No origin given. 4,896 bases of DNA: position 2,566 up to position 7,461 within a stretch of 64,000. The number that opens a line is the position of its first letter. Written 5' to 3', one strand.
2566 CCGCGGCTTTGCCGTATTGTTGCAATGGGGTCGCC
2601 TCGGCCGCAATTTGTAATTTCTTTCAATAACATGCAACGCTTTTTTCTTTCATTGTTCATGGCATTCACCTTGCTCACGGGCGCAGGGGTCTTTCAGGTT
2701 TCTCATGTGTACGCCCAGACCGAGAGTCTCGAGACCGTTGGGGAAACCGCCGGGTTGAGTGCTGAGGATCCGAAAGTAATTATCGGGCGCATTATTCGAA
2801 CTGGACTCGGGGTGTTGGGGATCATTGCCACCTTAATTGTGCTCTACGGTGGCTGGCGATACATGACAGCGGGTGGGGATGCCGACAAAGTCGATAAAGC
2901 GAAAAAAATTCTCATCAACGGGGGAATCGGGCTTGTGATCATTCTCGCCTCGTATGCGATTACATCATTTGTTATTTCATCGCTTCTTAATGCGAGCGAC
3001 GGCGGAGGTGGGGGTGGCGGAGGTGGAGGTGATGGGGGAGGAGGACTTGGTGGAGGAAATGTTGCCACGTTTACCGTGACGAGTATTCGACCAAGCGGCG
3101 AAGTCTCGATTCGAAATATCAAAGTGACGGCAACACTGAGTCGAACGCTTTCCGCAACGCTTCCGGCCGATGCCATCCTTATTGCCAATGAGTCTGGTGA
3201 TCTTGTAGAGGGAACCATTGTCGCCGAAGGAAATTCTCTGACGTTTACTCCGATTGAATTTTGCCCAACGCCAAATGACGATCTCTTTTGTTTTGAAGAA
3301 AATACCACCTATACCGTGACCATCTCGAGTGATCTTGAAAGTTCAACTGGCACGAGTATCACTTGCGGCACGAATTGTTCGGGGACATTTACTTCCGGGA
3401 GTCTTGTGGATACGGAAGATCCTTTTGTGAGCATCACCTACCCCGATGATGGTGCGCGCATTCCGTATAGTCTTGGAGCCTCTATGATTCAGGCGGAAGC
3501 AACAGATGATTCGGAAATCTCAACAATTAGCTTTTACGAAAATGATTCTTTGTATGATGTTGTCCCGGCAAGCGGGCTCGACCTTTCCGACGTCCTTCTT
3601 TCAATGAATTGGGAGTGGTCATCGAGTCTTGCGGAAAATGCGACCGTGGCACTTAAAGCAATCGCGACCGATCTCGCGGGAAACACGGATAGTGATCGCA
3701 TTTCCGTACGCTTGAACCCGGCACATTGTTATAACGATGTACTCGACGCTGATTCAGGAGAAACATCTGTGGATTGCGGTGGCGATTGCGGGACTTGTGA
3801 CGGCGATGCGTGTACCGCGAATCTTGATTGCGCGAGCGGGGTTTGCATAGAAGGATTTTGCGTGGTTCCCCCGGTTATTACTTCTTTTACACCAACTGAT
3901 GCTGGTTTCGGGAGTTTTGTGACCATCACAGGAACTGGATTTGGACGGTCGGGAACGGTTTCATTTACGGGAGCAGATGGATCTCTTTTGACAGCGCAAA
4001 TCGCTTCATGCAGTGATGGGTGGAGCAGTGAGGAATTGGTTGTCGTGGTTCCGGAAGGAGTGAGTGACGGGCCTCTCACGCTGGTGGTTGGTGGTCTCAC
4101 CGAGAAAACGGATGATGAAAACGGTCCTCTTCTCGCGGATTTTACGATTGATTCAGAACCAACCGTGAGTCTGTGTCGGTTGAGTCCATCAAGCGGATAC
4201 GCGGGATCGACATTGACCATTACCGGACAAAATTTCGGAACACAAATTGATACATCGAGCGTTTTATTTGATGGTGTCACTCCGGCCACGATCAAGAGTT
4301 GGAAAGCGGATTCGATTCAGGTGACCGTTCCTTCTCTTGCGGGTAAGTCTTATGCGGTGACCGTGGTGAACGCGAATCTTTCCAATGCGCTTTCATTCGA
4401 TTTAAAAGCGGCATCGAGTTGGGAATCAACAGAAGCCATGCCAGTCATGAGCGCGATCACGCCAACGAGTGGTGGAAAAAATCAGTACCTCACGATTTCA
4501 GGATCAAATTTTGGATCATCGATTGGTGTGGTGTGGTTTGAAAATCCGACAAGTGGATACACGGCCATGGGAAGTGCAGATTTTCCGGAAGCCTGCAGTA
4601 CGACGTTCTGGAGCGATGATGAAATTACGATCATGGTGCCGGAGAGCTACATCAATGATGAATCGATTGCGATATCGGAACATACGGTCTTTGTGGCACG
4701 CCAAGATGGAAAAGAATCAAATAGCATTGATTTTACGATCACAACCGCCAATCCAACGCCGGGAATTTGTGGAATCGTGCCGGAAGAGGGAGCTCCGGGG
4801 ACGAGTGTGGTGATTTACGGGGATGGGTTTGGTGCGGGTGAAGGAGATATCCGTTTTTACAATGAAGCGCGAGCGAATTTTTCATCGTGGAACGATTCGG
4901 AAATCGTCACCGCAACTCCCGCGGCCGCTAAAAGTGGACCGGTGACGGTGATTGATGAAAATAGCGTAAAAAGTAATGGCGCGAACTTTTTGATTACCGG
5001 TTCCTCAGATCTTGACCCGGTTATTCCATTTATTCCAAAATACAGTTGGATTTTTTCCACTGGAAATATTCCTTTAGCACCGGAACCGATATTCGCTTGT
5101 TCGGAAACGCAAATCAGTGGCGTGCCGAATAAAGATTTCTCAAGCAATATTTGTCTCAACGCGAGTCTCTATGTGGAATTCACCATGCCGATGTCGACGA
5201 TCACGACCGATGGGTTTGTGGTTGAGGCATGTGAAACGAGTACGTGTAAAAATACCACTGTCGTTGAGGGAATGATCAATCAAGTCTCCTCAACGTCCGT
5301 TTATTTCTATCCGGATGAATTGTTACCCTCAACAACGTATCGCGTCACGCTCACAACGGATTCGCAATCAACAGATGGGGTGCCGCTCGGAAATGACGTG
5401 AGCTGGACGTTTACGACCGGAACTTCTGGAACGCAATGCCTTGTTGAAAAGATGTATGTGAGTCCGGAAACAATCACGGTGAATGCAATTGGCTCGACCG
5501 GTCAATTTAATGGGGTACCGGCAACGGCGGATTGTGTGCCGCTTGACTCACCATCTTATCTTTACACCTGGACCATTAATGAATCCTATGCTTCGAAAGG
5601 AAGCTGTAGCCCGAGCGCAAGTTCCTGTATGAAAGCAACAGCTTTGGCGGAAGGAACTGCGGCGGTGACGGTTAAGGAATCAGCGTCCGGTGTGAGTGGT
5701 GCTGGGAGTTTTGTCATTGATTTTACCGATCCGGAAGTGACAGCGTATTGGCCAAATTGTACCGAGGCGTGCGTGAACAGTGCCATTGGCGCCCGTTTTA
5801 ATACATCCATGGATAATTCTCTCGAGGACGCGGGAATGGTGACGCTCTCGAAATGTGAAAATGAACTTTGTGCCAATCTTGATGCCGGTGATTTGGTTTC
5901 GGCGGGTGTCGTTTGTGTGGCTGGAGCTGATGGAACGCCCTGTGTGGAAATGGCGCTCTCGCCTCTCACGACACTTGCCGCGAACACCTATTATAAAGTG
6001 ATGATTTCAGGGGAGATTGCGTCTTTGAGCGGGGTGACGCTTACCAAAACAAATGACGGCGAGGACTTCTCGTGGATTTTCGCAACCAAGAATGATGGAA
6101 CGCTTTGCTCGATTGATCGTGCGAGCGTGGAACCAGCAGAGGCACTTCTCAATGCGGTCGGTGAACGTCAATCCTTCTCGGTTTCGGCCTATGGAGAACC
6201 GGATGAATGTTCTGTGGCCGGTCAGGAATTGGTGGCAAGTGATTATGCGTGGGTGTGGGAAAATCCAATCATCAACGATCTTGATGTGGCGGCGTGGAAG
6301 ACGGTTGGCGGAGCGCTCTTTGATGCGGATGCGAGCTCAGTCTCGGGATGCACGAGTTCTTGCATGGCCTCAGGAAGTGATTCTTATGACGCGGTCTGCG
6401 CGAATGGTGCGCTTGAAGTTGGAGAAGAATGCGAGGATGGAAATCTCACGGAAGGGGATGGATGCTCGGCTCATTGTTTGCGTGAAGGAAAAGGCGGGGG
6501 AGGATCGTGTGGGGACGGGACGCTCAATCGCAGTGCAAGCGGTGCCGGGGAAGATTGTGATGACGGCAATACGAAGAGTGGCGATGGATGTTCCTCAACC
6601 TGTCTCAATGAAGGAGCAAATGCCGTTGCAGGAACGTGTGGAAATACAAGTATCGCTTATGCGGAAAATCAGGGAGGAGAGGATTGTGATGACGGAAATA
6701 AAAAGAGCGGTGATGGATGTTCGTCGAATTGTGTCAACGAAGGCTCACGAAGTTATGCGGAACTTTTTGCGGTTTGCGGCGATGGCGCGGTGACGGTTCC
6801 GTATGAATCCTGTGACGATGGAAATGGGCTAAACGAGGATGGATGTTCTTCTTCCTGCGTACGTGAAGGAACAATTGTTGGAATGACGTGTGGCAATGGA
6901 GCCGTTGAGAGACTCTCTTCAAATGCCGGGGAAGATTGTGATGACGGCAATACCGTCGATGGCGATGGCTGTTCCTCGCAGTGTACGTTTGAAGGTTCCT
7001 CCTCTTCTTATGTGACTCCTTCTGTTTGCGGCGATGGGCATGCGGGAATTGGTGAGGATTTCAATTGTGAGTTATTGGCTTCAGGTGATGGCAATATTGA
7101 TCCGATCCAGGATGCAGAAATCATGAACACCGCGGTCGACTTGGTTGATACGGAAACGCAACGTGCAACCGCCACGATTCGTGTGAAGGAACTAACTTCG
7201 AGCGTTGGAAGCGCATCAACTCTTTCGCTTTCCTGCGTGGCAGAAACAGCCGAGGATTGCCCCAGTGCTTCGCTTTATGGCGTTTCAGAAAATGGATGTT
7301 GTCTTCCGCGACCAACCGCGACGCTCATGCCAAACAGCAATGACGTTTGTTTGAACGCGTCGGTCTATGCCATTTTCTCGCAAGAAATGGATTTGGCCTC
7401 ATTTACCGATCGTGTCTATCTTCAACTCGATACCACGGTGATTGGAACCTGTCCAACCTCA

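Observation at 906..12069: Tandem paralogous giant surface proteins sharing a VirB2/TrbC-like two-helix pilin module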

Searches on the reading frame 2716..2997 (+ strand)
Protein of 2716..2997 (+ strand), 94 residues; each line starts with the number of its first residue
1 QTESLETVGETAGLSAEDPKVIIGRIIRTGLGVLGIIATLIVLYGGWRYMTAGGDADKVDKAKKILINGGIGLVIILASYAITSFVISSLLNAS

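Call 100: search_dna_similar(query=window:2716-2997:+, collection=plasmids, mode=protein, max_evalue=0.01, max_rows=15)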
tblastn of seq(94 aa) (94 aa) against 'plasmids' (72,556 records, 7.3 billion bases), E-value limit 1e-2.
No match.

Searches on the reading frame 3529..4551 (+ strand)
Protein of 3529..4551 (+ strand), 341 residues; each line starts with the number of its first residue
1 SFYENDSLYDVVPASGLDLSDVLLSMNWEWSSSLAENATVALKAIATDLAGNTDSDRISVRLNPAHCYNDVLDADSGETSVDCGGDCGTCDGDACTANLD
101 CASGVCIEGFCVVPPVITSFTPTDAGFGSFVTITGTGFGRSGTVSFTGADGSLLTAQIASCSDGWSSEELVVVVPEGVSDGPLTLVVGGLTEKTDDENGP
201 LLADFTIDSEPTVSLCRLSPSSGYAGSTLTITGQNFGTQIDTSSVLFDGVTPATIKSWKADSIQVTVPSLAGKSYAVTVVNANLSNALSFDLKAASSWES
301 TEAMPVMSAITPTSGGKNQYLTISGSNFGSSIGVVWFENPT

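Call 101: search_protein_families(library=pfam, proteins=[window:3529-4551:+], max_evalue=0.01)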
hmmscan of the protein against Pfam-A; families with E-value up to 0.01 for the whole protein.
window:3529-4551:+ (341 aa): 2 families
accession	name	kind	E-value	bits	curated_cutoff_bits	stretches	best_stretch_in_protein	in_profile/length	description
PF01833.30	TIG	-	2.2e-22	79.3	20.9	2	218-287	6-74/84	IPT/TIG domain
PF20144.5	TIG_SUH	-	0.00055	20.5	24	0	304-339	1-35/94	TIG domain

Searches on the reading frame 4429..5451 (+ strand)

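Call 101: search_protein_families(library=pfam, proteins=[window:4429-5451:+], max_evalue=0.01)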
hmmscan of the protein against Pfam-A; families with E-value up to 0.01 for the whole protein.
window:4429-5451:+ (341 aa): 3 families
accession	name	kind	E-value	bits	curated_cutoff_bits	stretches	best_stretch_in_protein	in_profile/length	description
PF01833.30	TIG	-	1.6e-13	50.9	20.9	2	113-186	3-81/84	IPT/TIG domain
PF13205.12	Big_5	-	6.7e-08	33.6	23.6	1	235-330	13-105/105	Bacterial Ig-like domain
PF20144.5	TIG_SUH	-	0.00025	21.6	24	1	4-77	1-59/94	TIG domain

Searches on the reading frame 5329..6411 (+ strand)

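Call 101: search_protein_families(library=pfam, proteins=[window:5329-6411:+], max_evalue=0.01)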
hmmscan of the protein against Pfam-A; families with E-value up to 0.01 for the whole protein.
window:5329-6411:+ (361 aa): 1 family
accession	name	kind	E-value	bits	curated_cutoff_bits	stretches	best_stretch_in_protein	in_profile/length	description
PF13205.12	Big_5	-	3.6e-07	31.3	23.6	1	133-253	3-105/105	Bacterial Ig-like domain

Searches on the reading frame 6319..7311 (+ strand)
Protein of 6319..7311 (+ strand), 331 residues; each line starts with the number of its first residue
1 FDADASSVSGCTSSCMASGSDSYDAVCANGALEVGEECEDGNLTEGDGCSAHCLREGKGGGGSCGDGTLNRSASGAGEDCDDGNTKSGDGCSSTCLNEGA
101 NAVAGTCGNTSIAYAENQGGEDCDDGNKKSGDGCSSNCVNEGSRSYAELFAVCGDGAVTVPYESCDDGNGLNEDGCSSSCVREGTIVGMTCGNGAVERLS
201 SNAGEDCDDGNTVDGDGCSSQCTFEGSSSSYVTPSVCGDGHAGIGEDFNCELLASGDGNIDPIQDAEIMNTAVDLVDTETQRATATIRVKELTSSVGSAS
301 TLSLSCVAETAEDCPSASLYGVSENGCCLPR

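Call 101: search_protein_families(library=pfam, proteins=[window:6319-7311:+], max_evalue=0.01)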
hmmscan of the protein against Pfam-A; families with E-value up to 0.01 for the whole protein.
window:6319-7311:+ (331 aa): 1 family
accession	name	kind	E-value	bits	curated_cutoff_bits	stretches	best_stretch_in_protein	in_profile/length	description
PF13948.11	DUF4215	-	9.6e-22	77.5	27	4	152-180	20-46/47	Domain of unknown function (DUF4215)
